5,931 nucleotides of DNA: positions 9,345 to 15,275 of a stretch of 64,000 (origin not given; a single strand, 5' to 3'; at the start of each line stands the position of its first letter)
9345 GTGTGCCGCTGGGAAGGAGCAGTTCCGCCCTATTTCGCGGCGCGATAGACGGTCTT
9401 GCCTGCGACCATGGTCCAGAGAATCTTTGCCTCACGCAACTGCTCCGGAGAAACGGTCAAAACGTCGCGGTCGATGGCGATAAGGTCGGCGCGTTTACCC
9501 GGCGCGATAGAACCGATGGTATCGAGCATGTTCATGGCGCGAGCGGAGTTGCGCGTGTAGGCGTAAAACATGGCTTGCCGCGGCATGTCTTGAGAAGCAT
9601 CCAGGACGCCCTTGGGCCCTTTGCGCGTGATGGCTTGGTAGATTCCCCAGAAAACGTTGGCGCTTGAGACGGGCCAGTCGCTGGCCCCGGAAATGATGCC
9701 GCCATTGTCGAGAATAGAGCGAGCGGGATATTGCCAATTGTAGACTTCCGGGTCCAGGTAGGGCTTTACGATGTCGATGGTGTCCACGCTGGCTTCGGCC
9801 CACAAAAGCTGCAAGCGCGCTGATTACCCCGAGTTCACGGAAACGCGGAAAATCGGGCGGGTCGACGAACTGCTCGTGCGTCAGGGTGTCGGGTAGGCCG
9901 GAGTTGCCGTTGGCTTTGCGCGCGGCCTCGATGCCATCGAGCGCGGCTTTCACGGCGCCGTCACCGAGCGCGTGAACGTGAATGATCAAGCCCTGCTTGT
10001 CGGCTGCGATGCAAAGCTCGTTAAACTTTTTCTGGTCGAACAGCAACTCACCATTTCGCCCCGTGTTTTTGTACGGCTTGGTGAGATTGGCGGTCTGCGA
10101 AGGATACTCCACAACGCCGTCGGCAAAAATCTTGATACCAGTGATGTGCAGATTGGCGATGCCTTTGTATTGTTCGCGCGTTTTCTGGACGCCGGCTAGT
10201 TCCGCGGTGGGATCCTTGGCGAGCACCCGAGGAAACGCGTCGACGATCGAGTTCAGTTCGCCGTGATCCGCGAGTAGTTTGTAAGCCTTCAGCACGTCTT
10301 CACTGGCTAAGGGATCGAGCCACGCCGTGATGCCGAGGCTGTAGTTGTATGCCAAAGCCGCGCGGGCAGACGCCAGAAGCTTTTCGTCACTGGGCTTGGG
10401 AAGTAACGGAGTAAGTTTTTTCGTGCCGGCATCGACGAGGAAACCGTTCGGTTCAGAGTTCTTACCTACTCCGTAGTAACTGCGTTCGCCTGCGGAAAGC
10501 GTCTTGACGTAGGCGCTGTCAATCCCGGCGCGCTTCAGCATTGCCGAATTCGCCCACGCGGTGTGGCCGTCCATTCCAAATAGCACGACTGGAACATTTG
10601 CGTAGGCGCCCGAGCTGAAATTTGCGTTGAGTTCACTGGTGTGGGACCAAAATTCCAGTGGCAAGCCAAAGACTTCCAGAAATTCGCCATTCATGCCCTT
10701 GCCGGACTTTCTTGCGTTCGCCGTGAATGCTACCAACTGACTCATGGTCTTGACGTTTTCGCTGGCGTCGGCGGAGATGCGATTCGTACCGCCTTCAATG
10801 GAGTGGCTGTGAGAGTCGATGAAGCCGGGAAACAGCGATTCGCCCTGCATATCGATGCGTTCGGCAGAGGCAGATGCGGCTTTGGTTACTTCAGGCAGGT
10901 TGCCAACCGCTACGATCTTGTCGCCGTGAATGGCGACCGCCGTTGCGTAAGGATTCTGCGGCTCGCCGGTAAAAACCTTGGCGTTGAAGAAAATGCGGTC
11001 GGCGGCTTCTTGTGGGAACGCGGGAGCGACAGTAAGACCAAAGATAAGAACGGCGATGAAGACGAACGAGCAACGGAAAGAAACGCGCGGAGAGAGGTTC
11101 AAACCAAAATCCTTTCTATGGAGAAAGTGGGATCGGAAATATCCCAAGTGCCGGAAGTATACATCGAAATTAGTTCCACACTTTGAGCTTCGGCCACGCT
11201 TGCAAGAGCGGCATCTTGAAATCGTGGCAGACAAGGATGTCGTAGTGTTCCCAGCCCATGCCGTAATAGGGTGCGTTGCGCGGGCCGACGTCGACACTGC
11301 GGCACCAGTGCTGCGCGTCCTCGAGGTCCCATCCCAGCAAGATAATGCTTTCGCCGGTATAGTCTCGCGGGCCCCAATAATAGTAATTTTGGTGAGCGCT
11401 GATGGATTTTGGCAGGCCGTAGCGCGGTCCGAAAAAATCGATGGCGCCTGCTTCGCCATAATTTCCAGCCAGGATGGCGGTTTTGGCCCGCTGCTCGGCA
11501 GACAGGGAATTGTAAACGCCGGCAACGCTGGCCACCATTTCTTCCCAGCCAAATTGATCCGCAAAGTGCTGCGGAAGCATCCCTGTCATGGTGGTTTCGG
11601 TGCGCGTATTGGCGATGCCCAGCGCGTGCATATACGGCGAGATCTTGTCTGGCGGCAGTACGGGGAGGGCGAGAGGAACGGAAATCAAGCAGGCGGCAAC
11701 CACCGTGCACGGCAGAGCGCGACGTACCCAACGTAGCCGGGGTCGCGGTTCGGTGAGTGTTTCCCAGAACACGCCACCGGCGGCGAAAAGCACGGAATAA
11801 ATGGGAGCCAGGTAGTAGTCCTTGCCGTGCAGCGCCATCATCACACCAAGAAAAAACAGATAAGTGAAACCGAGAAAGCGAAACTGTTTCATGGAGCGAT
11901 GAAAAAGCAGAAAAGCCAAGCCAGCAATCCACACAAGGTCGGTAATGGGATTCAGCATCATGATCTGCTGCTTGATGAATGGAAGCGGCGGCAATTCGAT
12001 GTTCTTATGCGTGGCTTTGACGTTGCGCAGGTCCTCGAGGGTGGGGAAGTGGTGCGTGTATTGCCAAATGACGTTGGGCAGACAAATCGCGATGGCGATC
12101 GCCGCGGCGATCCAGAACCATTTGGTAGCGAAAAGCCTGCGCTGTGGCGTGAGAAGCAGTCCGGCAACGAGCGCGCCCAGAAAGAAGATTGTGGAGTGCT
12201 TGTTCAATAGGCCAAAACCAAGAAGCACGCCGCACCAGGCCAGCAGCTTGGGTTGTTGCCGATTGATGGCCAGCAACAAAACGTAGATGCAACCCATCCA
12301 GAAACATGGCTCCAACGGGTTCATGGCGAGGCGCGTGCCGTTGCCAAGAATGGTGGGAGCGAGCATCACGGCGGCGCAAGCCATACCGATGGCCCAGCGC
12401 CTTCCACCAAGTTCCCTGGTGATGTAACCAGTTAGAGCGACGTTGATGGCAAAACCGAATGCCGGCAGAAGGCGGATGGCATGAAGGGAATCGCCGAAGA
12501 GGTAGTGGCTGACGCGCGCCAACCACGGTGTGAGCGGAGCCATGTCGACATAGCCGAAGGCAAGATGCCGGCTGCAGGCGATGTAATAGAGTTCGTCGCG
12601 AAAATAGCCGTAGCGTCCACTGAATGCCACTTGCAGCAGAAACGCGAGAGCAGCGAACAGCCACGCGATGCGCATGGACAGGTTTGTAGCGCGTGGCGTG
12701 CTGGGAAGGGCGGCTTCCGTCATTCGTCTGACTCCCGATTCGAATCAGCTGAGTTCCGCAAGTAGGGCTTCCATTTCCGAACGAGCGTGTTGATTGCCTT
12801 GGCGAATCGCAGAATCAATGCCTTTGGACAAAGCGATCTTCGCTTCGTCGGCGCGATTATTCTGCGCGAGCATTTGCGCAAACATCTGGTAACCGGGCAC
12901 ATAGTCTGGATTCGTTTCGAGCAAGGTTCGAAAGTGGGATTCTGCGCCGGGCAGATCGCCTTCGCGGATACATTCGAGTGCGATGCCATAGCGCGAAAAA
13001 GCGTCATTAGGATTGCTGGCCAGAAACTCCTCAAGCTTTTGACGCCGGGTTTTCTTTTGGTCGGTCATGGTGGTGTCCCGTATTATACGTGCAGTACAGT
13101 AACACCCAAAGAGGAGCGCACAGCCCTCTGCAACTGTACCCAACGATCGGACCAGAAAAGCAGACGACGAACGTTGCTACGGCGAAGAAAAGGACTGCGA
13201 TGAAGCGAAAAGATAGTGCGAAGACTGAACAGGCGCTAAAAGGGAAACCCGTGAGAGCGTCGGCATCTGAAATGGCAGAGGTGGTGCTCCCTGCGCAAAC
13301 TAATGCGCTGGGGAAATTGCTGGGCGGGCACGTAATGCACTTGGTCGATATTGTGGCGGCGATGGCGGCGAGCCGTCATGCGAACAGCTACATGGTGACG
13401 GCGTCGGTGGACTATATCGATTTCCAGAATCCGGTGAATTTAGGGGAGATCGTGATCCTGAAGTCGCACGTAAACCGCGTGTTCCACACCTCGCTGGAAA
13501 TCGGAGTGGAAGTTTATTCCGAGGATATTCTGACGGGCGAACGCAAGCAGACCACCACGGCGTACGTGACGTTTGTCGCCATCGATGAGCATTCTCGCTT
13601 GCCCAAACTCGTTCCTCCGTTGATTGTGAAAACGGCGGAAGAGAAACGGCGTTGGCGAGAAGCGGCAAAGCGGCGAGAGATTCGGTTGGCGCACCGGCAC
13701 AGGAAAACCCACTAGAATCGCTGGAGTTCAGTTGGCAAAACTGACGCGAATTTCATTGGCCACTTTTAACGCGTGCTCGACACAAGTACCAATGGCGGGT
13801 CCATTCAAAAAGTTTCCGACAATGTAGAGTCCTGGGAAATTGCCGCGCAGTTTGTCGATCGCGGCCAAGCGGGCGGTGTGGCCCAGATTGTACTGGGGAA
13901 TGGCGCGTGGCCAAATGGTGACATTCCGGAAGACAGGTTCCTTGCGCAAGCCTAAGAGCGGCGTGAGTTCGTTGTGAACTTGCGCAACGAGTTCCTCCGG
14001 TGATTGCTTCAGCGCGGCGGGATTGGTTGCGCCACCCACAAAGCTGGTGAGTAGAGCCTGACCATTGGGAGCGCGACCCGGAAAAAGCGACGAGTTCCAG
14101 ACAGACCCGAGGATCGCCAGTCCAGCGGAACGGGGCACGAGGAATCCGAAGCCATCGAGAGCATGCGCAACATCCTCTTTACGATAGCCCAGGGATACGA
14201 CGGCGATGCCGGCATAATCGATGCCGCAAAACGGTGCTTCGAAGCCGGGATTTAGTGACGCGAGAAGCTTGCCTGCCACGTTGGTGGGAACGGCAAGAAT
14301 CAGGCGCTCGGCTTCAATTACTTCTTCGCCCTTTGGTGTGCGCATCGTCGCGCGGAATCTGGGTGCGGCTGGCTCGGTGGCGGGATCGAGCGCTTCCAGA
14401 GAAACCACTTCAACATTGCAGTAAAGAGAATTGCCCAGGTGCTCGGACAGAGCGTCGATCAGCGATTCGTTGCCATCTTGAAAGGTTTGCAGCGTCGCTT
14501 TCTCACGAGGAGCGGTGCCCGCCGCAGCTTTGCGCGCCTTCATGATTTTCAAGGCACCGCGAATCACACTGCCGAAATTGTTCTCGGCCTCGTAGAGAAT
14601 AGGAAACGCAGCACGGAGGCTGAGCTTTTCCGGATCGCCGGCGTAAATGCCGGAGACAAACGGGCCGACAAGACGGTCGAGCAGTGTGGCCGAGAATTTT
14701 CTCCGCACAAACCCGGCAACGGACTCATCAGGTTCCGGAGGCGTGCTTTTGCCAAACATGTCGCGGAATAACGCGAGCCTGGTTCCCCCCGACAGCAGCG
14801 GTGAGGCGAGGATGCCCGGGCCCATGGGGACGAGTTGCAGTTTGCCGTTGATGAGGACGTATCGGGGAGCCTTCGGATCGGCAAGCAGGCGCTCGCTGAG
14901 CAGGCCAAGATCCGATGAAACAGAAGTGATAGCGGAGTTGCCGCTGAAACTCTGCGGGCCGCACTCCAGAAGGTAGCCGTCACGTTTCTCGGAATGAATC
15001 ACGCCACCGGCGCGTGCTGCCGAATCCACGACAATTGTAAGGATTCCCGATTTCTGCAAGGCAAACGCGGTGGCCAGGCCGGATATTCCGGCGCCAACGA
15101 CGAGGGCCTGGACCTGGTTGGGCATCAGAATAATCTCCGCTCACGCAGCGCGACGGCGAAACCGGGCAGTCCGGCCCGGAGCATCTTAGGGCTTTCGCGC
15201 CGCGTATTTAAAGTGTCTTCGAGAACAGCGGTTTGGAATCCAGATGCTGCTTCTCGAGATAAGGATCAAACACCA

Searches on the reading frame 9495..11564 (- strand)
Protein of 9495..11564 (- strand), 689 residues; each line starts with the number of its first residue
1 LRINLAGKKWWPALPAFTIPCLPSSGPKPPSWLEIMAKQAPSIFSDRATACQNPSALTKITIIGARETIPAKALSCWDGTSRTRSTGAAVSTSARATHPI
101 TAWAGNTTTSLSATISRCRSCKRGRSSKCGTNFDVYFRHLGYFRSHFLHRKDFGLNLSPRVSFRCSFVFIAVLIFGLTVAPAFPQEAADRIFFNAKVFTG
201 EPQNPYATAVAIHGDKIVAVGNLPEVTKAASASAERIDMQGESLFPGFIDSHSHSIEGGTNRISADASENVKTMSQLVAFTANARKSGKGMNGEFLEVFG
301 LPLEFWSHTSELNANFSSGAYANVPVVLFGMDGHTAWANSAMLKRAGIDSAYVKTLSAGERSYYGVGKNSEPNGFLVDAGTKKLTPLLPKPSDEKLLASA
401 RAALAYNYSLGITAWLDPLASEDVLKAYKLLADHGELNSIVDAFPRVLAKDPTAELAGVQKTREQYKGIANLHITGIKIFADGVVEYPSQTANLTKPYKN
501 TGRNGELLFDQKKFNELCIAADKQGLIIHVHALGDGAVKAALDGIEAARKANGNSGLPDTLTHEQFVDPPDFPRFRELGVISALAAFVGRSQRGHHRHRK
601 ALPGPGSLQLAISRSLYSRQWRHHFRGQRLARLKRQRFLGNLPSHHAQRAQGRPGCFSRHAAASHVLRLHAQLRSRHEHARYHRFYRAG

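Call 90: search_protein_families(library=pfam, proteins=[window:9495-11564:-], max_evalue=0.00001)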
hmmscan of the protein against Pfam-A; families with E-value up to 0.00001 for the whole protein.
window:9495-11564:- (689 aa): 1 family
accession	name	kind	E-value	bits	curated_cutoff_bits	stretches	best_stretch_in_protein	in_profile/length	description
PF07969.17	Amidohydro_3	-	4.3e-41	142.3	29.7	1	237-585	3-334/472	Amidohydrolase family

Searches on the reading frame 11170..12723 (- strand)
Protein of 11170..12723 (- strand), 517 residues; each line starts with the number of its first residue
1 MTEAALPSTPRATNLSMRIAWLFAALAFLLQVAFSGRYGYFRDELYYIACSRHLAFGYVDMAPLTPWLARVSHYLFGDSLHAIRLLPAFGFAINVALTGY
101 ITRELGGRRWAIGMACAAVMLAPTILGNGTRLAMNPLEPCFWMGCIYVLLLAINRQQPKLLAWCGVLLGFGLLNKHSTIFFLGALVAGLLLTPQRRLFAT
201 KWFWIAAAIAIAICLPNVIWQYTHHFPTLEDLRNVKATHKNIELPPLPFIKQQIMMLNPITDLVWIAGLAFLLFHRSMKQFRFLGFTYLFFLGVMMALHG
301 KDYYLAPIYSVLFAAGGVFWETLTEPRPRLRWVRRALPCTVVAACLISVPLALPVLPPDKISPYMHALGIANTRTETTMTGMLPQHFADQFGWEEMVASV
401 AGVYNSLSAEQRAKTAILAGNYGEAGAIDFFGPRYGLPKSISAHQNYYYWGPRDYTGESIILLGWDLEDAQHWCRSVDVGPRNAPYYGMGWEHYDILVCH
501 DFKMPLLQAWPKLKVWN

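Call 90: search_protein_families(library=pfam, proteins=[window:11170-12723:-], max_evalue=0.00001)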
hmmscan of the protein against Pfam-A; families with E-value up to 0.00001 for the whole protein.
window:11170-12723:- (517 aa): 1 family
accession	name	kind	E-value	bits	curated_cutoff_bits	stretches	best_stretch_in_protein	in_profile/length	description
PF13231.12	PMT_2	-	2.5e-21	77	26.1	1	61-220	2-160/160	Dolichyl-phosphate-mannose-protein mannosyltransferase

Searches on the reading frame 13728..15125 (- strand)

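Call 90: search_protein_families(library=pfam, proteins=[window:13728-15125:-], max_evalue=0.00001)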
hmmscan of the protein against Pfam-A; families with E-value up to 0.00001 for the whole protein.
window:13728-15125:- (465 aa): 2 families
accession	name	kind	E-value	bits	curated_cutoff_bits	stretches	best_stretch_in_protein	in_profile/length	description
PF01593.30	Amino_oxidase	-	3.2e-53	182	19.8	1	14-459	1-442/443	Flavin containing amine oxidoreductase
PF13450.12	NAD_binding_8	-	2.5e-12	47.3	21.9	1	9-63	1-55/68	NAD(P)-binding Rossmann-like domain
